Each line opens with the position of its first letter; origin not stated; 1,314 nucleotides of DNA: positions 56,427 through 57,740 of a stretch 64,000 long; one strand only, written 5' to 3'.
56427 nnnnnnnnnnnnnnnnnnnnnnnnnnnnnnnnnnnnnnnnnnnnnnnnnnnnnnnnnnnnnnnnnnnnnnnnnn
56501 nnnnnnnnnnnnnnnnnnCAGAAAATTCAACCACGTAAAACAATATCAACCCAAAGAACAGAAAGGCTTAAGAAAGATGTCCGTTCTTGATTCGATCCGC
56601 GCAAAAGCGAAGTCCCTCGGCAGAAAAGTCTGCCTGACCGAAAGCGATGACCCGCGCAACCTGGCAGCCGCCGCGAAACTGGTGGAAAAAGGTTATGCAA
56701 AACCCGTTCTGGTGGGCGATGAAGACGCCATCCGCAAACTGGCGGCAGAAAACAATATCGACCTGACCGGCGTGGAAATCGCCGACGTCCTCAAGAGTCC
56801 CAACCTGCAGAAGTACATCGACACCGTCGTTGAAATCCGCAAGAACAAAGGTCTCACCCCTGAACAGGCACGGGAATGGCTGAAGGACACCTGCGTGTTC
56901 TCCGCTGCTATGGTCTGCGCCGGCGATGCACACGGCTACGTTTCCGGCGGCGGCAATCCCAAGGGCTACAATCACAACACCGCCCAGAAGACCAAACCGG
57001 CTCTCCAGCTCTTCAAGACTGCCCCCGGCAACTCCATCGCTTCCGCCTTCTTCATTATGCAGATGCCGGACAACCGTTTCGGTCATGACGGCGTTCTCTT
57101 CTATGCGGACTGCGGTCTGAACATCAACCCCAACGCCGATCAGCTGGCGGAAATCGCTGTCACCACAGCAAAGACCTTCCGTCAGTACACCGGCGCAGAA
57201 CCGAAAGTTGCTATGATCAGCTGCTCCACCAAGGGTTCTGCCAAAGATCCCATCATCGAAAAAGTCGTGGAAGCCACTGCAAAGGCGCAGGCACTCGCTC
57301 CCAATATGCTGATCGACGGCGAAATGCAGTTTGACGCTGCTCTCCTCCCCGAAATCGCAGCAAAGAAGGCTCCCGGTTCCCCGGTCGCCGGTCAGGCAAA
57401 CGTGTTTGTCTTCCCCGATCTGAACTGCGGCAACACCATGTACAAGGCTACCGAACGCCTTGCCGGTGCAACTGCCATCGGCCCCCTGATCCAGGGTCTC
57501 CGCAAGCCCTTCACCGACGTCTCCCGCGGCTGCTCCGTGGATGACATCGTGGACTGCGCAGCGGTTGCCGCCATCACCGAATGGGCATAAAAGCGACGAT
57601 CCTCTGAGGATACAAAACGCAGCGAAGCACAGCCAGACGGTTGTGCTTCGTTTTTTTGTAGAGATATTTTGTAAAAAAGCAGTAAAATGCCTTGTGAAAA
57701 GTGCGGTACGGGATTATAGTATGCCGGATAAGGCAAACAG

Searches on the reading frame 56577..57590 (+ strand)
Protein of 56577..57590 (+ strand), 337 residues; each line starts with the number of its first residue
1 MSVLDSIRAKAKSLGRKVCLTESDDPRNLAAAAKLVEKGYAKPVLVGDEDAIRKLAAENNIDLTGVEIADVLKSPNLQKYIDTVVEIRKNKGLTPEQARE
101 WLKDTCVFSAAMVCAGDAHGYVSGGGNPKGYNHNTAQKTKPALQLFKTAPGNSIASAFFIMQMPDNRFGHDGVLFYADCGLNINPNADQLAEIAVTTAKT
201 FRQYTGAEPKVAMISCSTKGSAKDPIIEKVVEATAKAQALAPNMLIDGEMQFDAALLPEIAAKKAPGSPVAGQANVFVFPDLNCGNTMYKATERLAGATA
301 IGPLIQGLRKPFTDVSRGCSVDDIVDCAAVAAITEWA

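Call 56: search_protein_families(library=pfam, proteins=[window:56577-57590:+], max_evalue=0.00001)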
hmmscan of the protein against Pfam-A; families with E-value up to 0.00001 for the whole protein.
window:56577-57590:+ (337 aa): 1 family
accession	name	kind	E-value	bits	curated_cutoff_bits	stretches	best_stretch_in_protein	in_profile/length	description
PF01515.24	PTA_PTB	-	4.7e-109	365.1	24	1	3-332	2-319/319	Phosphate acetyl/butaryl transferase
